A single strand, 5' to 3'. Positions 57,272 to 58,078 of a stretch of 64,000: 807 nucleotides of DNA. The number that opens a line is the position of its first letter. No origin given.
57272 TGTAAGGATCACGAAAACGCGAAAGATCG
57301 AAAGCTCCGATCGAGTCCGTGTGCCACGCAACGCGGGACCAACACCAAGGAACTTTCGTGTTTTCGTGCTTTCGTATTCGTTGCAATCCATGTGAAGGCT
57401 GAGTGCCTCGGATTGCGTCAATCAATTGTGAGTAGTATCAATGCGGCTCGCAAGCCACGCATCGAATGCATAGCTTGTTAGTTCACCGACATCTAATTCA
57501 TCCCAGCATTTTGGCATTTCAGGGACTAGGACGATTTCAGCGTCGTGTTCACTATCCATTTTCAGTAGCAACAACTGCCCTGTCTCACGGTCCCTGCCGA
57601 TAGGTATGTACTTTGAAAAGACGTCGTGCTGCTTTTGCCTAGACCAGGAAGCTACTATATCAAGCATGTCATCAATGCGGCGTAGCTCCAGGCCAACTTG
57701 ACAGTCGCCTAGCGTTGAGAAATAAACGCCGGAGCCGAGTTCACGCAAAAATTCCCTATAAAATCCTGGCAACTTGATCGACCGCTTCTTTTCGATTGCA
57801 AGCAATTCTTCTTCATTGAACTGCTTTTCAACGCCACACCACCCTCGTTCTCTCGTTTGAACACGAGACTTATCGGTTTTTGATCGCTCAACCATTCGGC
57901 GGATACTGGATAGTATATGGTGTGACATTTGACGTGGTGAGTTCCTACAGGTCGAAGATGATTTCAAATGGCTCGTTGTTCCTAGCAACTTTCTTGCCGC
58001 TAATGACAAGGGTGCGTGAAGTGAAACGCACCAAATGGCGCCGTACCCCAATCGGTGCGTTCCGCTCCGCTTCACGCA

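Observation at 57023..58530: Orphan SUKH-1/SMI1-KNR4 immunity-type gene bracketed by 140-bp direct repeats in a very low-GC islet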

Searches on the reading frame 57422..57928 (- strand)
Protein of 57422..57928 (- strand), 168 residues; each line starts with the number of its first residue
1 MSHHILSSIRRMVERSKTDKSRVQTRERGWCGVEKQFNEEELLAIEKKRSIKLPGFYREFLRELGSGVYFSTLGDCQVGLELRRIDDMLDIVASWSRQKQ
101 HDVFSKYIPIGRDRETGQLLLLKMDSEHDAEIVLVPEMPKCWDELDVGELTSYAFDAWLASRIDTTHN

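Call 11: find_homologous_proteins(query=window:57425-57928:-)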
Query seq(168 aa) (168 aa): 1 proteins with E <= 0.001 among 88 candidates.
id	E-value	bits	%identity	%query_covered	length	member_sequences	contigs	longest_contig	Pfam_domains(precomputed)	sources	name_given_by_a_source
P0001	3.5e-108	377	100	100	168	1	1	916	PF14567.12,PF09346.16,PF14568.12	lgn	-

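Call 13: find_encoding_contigs(protein=P0001, flank=10000)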
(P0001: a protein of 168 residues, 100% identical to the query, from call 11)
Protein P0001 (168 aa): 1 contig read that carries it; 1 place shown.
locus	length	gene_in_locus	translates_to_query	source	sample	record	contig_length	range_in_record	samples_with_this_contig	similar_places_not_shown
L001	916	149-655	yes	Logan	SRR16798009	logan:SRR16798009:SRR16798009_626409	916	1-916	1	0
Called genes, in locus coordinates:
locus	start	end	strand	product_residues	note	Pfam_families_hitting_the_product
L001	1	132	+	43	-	?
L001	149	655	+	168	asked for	PF14567:SUKH_5 (weak), PF09346:SMI1_KNR4, PF14568:SUKH_6 (weak)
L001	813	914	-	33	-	?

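Call 20: search_protein_representatives(protein=window:57425-57928:-)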
Query: 168 residues. Proteins with E-value up to 0.001 (for the whole library): 15; up to 1e-10: 8; up to 1e-30: 1. The best 15 are listed.
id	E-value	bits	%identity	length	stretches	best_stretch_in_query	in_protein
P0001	1.1e-108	376.7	100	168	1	1-168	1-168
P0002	4.0e-21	91.9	33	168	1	17-161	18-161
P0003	1.2e-17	80.6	35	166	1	7-163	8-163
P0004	1.2e-14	70.8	39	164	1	32-153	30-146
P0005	7.5e-13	65.0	30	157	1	35-160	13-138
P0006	1.2e-12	64.3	32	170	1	31-163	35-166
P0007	2.1e-12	63.5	31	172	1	31-165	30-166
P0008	7.4e-12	61.8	35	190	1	31-161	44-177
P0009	9.3e-08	48.4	34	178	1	32-130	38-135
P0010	2.1e-06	44.0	34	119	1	35-122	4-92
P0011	2.7e-05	40.4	28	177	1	35-164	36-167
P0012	3.1e-05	40.2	25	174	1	35-165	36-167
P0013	1.4e-04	38.1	39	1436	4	111-154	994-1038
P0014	2.3e-04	37.4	24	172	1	17-144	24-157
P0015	5.2e-04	36.2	28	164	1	33-163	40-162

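Call 29: find_encoding_contigs(protein=P0002, flank=8000, max_places=4)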
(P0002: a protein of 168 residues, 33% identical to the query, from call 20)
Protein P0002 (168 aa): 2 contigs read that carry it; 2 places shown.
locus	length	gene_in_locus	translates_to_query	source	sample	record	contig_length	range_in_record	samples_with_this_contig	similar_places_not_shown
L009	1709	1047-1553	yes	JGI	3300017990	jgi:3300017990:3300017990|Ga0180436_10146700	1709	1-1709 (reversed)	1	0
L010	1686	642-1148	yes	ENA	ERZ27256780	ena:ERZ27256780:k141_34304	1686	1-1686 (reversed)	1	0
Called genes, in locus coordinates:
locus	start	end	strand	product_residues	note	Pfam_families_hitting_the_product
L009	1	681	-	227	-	?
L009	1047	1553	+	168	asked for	PF14567:SUKH_5 (weak), PF09346:SMI1_KNR4, PF14568:SUKH_6 (weak)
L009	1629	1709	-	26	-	?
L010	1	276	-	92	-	?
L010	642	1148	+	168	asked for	PF14567:SUKH_5 (weak), PF09346:SMI1_KNR4, PF14568:SUKH_6 (weak)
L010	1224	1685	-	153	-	?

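Call 42: find_related_loci(query=A3, collection=metagenome_contigs, flank=8000)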
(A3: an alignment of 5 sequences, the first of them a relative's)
Query A3 (168 aa) in metagenome_contigs; peptide patterns used: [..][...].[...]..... (x = any residue, [..] = any of these).
430 stretches matched a pattern; 2 encode a relative of the query (tblastn E <= 1e-3); 2 distinct loci.
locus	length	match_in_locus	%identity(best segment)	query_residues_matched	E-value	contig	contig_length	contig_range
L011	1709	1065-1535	32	6-163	5e-27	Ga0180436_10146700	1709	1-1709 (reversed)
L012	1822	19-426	31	32-166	4e-25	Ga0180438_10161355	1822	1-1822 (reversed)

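Call 43: find_homologous_proteins(query=A2, max_evalue=0.00001)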
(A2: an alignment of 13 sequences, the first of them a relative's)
Query A2 (13 sequences) (168 aa, profile of the alignment): 7 proteins with E <= 0.00001 among 3201 candidates.
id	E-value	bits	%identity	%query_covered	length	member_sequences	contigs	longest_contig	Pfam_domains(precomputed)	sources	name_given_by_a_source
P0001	1.8e-52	195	100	100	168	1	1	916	PF14567.12,PF09346.16,PF14568.12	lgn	-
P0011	2.0e-48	182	27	76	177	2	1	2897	PF09346.16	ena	-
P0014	6.0e-47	177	22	74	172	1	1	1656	-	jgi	jgi:hypothetical protein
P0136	7.4e-40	154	26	50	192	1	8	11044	PF09346.16,PF14568.12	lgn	-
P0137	3.5e-39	152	20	68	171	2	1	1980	PF09346.16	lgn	-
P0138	8.8e-36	141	22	92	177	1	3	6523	PF09346.16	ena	-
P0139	3.6e-35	139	20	63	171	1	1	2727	PF09346.16,PF14568.12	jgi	jgi:hypothetical protein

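Call 44: find_encoding_contigs(protein=P0136, flank=8000, max_places=4)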
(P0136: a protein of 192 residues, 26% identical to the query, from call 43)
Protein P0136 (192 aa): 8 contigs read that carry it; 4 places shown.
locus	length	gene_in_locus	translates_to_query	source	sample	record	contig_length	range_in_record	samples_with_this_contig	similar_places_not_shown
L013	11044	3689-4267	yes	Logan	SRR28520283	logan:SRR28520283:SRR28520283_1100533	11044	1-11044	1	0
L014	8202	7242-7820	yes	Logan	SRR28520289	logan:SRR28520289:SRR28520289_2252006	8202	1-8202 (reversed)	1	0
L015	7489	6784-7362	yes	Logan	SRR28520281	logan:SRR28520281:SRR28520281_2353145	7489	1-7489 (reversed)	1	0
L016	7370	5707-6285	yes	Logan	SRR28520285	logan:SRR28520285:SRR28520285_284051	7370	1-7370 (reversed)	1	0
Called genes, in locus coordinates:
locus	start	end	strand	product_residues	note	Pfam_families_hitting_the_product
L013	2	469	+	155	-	?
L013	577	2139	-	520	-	PF00890:FAD_binding_2 (faint), PF01266:DAO, PF12831:FAD_oxidored (faint), PF16901:DAO_C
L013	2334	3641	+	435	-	PF00709:Adenylsucc_synt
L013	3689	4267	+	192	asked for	PF09346:SMI1_KNR4, PF14568:SUKH_6 (weak)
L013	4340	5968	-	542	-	PF21344:Zn_ribbon_LysW (weak), PF07596:SBP_bac_10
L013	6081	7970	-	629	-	-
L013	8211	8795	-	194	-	PF08308:PEGA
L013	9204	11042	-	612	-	?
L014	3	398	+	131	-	?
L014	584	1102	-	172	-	PF07596:SBP_bac_10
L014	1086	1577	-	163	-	PF07596:SBP_bac_10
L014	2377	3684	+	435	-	-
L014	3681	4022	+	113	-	PF04324:Fer2_BFD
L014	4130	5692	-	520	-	PF00890:FAD_binding_2 (faint), PF01266:DAO, PF12831:FAD_oxidored (faint), PF16901:DAO_C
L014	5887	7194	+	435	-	PF00709:Adenylsucc_synt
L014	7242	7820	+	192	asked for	PF09346:SMI1_KNR4, PF14568:SUKH_6 (weak)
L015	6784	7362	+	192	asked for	PF09346:SMI1_KNR4, PF14568:SUKH_6 (weak)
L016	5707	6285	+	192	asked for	PF09346:SMI1_KNR4, PF14568:SUKH_6 (weak)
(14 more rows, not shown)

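Call 45: find_encoding_contigs(protein=P0138, flank=8000, max_places=3)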
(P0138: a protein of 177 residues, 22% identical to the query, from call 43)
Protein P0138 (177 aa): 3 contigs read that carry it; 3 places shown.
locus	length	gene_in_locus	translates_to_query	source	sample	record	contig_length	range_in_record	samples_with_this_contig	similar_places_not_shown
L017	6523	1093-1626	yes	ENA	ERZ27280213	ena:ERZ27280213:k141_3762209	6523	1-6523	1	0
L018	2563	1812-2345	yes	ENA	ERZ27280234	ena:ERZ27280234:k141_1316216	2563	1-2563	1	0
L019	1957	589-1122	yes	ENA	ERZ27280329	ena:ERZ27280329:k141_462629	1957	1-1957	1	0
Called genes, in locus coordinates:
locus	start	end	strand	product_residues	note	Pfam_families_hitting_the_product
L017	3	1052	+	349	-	?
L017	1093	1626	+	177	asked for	PF09346:SMI1_KNR4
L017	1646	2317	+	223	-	PF02589:LUD_dom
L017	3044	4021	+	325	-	PF25919:BSH_CusB (faint)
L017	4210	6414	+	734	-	-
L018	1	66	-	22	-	?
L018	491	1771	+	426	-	PF00709:Adenylsucc_synt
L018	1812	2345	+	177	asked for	PF09346:SMI1_KNR4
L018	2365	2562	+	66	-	?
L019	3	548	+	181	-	?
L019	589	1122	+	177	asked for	PF09346:SMI1_KNR4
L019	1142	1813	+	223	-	PF02589:LUD_dom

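Call 46: find_encoding_contigs(protein=P0003, flank=8000, max_places=3)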
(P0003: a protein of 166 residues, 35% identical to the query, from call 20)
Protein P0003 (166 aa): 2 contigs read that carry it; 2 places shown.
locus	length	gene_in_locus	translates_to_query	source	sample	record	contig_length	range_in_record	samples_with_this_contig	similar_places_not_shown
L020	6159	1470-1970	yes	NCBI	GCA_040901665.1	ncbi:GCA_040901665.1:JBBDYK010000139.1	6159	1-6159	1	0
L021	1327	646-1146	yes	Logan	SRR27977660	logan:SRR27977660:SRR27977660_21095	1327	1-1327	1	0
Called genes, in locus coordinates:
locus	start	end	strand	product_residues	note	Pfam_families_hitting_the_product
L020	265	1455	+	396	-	PF07591:PT-HINT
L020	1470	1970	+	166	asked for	PF09346:SMI1_KNR4, PF14568:SUKH_6 (weak)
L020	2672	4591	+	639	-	PF02129:Peptidase_S15, PF08530:PepX_C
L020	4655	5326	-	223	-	-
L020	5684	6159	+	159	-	PF00657:Lipase_GDSL (weak), PF13472:Lipase_GDSL_2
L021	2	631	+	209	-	?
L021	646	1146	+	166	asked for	PF09346:SMI1_KNR4, PF14568:SUKH_6 (weak)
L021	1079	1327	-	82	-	?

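Call 49: find_encoding_contigs(protein=P0004, flank=8000, max_places=4)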
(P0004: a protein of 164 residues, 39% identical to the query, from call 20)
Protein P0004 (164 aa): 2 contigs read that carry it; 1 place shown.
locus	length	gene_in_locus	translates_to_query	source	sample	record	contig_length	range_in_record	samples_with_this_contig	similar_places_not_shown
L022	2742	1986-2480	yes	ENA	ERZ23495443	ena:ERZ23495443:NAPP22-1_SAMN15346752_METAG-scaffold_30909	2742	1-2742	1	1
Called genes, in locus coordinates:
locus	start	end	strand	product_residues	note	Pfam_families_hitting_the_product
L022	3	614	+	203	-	?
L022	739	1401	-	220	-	PF13276:HTH_21 (weak), PF00665:rve, PF13683:rve_3, PF13333:rve_2 (weak)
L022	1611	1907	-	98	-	PF01527:HTH_Tnp_1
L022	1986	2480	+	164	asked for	PF09346:SMI1_KNR4 (weak)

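Call 51: search_protein_families(library=pfam, proteins=[L020:265-1455:+, L009:1-681:-, L017:3-1052:+, L012:19-426:+], max_evalue=1)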
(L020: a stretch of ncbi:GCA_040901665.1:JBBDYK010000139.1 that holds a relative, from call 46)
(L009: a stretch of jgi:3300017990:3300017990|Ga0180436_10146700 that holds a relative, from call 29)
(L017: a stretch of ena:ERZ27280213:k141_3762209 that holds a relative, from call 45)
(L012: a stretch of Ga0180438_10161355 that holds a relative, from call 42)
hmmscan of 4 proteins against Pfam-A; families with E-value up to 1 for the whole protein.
L020:265-1455:+ (396 aa): 4 families
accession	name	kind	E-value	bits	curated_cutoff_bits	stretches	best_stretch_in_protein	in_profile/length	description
PF07591.16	PT-HINT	-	6.5e-16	59.3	27.7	2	222-283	71-137/137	Pretoxin HINT domain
PF14890.11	Intein_splicing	-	0.001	19.3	35.8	0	248-282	123-155/155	Intein splicing domain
PF13403.11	Hint_2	-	0.11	13.3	28.4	0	126-189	2-67/147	Hint domain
PF09118.17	GO-like_E_set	-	0.24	12.2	25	1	167-227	40-98/100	Galactose oxidase-like, Early set domain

L009:1-681:- (227 aa): 0 families

L017:3-1052:+ (349 aa): 1 family
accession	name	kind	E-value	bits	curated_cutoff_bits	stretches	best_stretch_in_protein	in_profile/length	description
PF00709.27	Adenylsucc_synt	-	1.1e-133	446.4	27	1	2-347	75-416/416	Adenylosuccinate synthetase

L012:19-426:+ (136 aa): 3 families
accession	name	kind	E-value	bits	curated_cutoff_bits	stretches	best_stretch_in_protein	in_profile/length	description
PF09346.15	SMI1_KNR4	-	3.1e-07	31.5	25.4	1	7-56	3-52/125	SMI1 / KNR4 family (SUKH-1)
PF14568.11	SUKH_6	-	4.8e-06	27.5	27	1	9-93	2-88/119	SMI1-KNR4 cell-wall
PF14567.11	SUKH_5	-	0.00054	20.2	27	1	4-39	20-55/142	SMI1-KNR4 cell-wall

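Call 62: search_dna_similar(query=window:57425-57928:-, collection=plasmids, mode=protein, max_evalue=0.001, max_rows=10)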
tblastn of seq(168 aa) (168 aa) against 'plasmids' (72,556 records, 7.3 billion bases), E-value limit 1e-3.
No match.

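Call 63: find_encoding_contigs(protein=P0008, flank=8000, max_places=3)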
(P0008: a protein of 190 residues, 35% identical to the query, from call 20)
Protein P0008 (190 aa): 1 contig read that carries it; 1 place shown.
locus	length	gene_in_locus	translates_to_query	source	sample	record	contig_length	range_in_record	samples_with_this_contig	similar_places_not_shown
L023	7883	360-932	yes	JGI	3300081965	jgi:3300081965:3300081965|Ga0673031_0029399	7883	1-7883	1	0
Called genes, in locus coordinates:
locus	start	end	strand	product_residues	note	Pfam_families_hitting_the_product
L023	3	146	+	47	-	?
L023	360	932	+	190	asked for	PF09346:SMI1_KNR4 (faint)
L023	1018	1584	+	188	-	PF07791:Imm11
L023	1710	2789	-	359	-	PF13249:SQHop_cyclase_N (faint), PF13243:SQHop_cyclase_C (faint)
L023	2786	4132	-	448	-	PF07635:PSCyt1, PF12796:Ank_2, PF12796:Ank_2, PF13637:Ank_4 (weak), PF00023:Ank (weak), PF13637:Ank_4 (weak), PF12796:Ank_2, PF13637:Ank_4, +4 more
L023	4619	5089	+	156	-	-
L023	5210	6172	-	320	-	PF05235:CHAD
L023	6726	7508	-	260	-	PF00106:adh_short, PF08659:KR, PF13561:adh_short_C2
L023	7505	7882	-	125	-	?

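Call 64: find_encoding_contigs(protein=P0006, flank=8000, max_places=3)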
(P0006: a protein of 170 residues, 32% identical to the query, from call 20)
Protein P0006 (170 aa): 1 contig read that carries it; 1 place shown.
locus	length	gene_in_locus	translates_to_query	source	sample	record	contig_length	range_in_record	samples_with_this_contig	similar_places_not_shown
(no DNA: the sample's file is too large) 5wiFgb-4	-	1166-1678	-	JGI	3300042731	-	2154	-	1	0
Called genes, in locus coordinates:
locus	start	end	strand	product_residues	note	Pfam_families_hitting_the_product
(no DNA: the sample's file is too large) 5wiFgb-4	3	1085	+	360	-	?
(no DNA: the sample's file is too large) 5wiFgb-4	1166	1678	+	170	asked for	-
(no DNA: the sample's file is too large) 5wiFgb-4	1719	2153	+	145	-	?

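Call 67: search_solved_structures(query=A2, max_evalue=0.1)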
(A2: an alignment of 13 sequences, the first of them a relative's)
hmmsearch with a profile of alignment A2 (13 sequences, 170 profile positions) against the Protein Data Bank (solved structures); distinct sequences matched with E-value up to 0.1: 1.
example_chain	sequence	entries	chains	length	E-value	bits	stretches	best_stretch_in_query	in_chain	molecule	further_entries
2prv_A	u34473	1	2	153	0.0024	20.3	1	39-71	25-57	Uncharacterized protein yobK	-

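Call 74: search_protein_families(library=ncbifam, proteins=[window:57422-57928:-, L023:1018-1584:+], max_evalue=1)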
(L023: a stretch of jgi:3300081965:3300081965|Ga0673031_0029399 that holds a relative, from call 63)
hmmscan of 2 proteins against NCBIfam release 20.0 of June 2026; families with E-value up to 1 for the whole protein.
window:57422-57928:- (168 aa): 0 families

L023:1018-1584:+ (188 aa): 0 families

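Call 78: predict_structure(alignment_id=A2)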
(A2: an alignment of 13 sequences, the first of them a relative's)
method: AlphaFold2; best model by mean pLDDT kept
length: 168 residues; sequences in the alignment: 13
mean_pLDDT: 88.4   pTM: 0.84
mean pLDDT of the five models: 88.4, 88.3, 86.3, 86.1, 85.0
residues with pLDDT >= 90: 107; 70-90: 46; 50-70: 14; < 50: 1
segments of 3 or more residues with pLDDT < 50: none
pLDDT, mean of each block of 10 residues (from residue 1): 85 83 62 95 97 95 94 79 96 92 93 94 87 93 87 92 75
secondary structure, 60 per line:
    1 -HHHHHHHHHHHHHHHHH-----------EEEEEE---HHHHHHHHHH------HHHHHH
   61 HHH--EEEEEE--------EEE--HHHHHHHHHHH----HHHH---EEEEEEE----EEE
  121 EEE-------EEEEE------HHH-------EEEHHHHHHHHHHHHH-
elements in order: H2-18 E30-35 H39-48 H55-63 E66-71 E80-82 H85-95 H100-103 E107-113 E118-123 E131-135 E152-154 H155-167
